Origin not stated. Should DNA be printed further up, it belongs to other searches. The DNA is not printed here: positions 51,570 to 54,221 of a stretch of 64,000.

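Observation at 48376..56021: Accessory cell-surface locus inserted between murC and the dcw genes: small pilin, E2-like protein and a 5-gene cluster of secreted/membrane proteins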

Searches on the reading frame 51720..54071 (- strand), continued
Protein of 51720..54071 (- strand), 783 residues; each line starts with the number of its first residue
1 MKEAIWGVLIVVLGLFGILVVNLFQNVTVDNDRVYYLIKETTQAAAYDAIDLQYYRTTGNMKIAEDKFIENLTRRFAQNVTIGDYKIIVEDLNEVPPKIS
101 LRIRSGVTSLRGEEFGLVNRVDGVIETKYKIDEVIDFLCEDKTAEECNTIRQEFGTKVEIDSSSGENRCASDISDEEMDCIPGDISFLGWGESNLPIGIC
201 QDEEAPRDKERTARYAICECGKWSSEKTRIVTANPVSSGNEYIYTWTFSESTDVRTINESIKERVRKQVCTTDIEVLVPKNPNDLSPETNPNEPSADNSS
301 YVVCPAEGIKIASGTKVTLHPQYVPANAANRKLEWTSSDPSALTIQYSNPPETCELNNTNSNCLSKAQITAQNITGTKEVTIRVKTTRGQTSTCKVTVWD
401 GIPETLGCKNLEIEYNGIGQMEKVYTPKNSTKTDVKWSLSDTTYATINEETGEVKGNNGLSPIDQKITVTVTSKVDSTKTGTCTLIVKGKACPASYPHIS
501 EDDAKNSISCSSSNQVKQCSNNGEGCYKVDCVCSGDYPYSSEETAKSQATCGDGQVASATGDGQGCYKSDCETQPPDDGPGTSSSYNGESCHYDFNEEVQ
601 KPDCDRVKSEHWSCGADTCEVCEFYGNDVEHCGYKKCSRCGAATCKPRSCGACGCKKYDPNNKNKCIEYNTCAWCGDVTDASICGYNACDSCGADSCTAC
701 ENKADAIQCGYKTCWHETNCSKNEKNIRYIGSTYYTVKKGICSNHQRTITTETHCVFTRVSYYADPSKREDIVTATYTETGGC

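Call 98: search_protein_families(library=pfam, proteins=[L100:19107-21224:+, L098:21913-22737:+, L100:21251-21568:+], max_evalue=0.01)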
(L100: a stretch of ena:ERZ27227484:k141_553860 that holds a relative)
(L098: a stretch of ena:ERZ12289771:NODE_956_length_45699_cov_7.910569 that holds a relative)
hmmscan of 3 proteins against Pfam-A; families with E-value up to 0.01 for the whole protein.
L100:19107-21224:+ (705 aa): 0 families

L098:21913-22737:+ (274 aa): 0 families

L100:21251-21568:+ (105 aa): 1 family
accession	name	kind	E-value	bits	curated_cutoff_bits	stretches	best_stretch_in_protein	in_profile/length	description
PF12648.12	TcpE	-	0.0054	17.6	29.9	1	25-93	27-95/100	TcpE family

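Call 99: search_protein_families(library=pfam, proteins=[L098:21477-21788:+, L098:18058-18951:+, L098:18951-19727:+], max_evalue=5)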
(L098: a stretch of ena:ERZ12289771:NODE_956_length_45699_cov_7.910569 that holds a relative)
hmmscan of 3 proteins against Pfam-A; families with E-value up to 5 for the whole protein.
L098:21477-21788:+ (103 aa): 2 families
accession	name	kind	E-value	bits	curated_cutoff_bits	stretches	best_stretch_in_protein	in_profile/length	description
PF19865.4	DUF6338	-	0.0083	16.2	26.5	1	17-89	38-103/205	Family of unknown function (DUF6338)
PF18895.5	T4SS_pilin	-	0.099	13.2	26.6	1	22-78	16-71/71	Type IV secretion system pilin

L098:18058-18951:+ (297 aa): 4 families
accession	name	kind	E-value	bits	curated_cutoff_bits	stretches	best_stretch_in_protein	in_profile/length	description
PF22533.2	WIV_dom_3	-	0.007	16.9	27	1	167-213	9-52/85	Protein P1-like, WIV domain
PF17933.6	TetR_C_25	-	0.039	14.7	26.4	1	148-211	23-85/106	Tetracyclin repressor-like, C-terminal domain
PF11537.13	NitrOD5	-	0.13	12.9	27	0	136-177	51-92/94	Nitrosopumilus output domain 5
PF22270.1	MlrA_helical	-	0.19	12.3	27.7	1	44-69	17-42/75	Transcriptional regulator MlrA, helical domain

L098:18951-19727:+ (258 aa): 2 families
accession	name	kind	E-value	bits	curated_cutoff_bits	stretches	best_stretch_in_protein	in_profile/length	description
PF00482.28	T2SSF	-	0.0096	16.3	25.2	1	138-251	18-123/125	Type II secretion system (T2SS), protein F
PF03241.18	HpaB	-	0.089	12.4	25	1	167-210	131-174/202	4-hydroxyphenylacetate 3-hydroxylase C terminal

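Call 102: search_dna_similar(query=L098:16719-18044:+, collection=plasmids, mode=protein, max_evalue=1e-20, max_rows=15)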
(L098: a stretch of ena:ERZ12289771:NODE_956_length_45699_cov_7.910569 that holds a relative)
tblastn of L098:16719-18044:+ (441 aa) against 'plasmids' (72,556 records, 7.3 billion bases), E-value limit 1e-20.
Records with a match: 615; places in all: 627; records where one place covers at least 80% of the query: 0.
Best place of each record, by identity: <60% 615.
By first word of the organism name: Bacillus 518; Listeria 45; Enterococcus 31; Lactococcus 5; Virgibacillus 3; Peribacillus 2; Priestia 1; Paraclostridium 1; Paenalkalicoccus 1; Brochothrix 1; and 7 more.
By predicted mobility (MOB-suite, as given by PLSDB): conjugative 362; non-mobilizable 201; mobilizable 52.
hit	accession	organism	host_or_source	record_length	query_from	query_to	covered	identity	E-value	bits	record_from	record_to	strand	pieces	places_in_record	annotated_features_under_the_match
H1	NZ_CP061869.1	Priestia koreensis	cell culture,tobacco leaf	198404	4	321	72%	32.4%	3e-45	176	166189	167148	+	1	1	CpaF/VirB11 family protein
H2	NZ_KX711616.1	Bacillus subtilis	flower bed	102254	13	316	69%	32.4%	6e-34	142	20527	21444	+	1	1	CpaF/VirB11 family protein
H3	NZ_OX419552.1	Bacillus subtilis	garden soil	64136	8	304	67%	32.9%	5e-34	142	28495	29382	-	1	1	CpaF/VirB11 family protein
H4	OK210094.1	Bacillus atrophaeus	-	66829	8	304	67%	32.8%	4e-32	137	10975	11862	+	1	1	VirB11-like ATPase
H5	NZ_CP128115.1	Bacillus halotolerans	bacterial isolate,rhizosphere soil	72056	8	304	67%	32.3%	1e-35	147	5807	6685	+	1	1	ATPase, T2SS/T4P/T4SS family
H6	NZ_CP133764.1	Peribacillus sp. R9-11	sediment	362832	8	317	70%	30.9%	1e-33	141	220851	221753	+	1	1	CpaF/VirB11 family protein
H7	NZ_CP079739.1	Paraclostridium bifermentans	whole organism,soil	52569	22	325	69%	31.4%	1e-35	147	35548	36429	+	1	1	CpaF/VirB11 family protein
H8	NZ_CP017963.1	Virgibacillus halodenitrificans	cell culture,Solid waste landfill sample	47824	8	306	68%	31.9%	2e-34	144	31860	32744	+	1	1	CpaF/VirB11 family protein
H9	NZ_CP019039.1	Bacillus velezensis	cell culture,rice paddy soil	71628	8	304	67%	32.0%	2e-35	147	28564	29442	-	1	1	CpaF/VirB11 family protein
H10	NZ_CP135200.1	Bacillus velezensis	Ipomoea batatas,Sweet potato root,root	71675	8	304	67%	32.0%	2e-35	147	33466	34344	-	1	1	CpaF/VirB11 family protein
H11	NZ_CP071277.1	Bacillus subtilis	cell culyure,fermentation of straw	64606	18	304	65%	33.1%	4e-31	134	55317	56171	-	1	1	ATPase, T2SS/T4P/T4SS family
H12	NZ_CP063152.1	Bacillus subtilis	single cell,Cheonggukjang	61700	20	304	65%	33.3%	2e-31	134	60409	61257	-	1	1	ATPase, T2SS/T4P/T4SS family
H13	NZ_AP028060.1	Bacillus subtilis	-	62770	20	304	65%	33.3%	2e-31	134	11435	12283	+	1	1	ATPase, T2SS/T4P/T4SS family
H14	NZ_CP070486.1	Bacillus subtilis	cell culyure,fermentation of straw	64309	20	304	65%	33.3%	2e-31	134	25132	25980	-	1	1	ATPase, T2SS/T4P/T4SS family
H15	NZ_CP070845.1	Bacillus subtilis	cell culture,Soybean product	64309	20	304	65%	33.3%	2e-31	134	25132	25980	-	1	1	ATPase, T2SS/T4P/T4SS family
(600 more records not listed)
